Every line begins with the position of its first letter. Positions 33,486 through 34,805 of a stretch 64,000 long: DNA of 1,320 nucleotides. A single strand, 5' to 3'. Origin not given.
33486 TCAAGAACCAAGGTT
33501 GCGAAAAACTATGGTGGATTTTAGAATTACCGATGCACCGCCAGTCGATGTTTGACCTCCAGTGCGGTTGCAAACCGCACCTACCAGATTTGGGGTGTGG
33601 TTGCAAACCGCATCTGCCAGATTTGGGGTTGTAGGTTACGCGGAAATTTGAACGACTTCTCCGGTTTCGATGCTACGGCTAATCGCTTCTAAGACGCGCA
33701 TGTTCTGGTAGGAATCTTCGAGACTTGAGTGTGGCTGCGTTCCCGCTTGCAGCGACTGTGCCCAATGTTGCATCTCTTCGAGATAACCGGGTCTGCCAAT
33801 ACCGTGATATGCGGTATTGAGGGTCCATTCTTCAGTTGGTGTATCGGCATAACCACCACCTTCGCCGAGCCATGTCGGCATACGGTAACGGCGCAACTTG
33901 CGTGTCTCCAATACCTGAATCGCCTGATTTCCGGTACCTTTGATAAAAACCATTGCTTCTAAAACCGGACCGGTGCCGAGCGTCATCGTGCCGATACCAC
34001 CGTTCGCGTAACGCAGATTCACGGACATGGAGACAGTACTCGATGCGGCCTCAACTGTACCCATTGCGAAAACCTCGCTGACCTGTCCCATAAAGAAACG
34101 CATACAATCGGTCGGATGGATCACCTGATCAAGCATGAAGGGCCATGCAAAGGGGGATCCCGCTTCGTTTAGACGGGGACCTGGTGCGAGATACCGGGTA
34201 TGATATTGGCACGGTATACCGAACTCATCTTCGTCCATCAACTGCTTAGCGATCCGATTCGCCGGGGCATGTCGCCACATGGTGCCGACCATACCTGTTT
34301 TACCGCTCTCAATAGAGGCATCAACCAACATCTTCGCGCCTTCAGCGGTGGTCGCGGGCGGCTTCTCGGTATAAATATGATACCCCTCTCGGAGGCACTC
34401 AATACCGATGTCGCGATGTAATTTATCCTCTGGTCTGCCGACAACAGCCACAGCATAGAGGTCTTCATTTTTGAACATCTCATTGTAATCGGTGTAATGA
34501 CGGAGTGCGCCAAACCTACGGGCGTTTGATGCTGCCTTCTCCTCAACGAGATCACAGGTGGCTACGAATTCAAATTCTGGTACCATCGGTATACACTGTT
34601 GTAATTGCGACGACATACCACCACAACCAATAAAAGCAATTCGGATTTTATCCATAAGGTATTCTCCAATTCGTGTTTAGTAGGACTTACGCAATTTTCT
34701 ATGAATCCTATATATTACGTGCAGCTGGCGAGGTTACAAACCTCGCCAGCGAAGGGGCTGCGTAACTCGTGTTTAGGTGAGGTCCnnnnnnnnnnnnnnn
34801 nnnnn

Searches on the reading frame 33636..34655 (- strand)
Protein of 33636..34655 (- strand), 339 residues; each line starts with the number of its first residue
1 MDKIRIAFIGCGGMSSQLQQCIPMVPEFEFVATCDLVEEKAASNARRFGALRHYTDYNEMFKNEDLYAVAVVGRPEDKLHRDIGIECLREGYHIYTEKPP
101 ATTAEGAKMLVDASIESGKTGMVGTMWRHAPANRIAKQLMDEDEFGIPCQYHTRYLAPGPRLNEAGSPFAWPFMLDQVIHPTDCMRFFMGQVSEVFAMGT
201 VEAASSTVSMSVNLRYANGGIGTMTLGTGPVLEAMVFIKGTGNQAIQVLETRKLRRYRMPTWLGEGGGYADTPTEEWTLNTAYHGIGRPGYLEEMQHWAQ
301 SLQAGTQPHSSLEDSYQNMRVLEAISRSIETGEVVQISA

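Call 60: search_protein_families(library=pfam, proteins=[window:33639-34655:-], max_evalue=0.001)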
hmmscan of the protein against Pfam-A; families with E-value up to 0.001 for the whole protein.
window:33639-34655:- (339 aa): 3 families
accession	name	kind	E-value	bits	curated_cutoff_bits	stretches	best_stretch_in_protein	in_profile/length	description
PF01408.29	GFO_IDH_MocA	-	1.5e-16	61.6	24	1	4-124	1-119/120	Oxidoreductase family, NAD-binding Rossmann fold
PF02894.22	GFO_IDH_MocA_C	-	8.7e-11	42.5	22.9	1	137-337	1-218/218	Oxidoreductase family, C-terminal alpha/beta domain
PF22725.1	GFO_IDH_MocA_C3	-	8e-10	39.2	27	1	135-227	3-103/124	GFO/IDH/MocA C-terminal domain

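Call 62: find_encoding_contigs(protein=window:33636-34655:-, flank=3000, max_places=3)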
Protein window:33636-34655:- (339 aa): 3 contigs read that carry it; 2 places shown.
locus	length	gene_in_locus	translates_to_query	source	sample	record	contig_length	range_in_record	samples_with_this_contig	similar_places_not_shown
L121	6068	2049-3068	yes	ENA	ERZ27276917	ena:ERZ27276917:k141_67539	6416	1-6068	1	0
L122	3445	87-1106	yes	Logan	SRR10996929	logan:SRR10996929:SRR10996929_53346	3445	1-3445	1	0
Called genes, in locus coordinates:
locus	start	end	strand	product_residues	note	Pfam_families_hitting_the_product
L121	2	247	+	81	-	?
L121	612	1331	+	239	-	PF00702:Hydrolase, PF13419:HAD_2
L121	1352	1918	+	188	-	PF05685:Uma2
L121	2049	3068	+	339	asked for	PF01408:GFO_IDH_MocA, PF02894:GFO_IDH_MocA_C, PF22725:GFO_IDH_MocA_C3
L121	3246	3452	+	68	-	PF15919:HicB_lk_antitox, PF21748:UPF0150 (weak)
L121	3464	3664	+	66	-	PF04255:DUF433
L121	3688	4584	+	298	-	-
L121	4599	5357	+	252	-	PF13385:Laminin_G_3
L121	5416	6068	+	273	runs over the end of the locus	PF01209:Ubie_methyltran, PF13489:Methyltransf_23, PF13847:Methyltransf_31, PF08241:Methyltransf_11, PF08242:Methyltransf_12, PF13649:Methyltransf_25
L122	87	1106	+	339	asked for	PF01408:GFO_IDH_MocA, PF02894:GFO_IDH_MocA_C, PF22725:GFO_IDH_MocA_C3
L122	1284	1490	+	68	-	PF15919:HicB_lk_antitox, PF21748:UPF0150 (weak)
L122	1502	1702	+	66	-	PF04255:DUF433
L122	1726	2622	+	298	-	-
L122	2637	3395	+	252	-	PF13385:Laminin_G_3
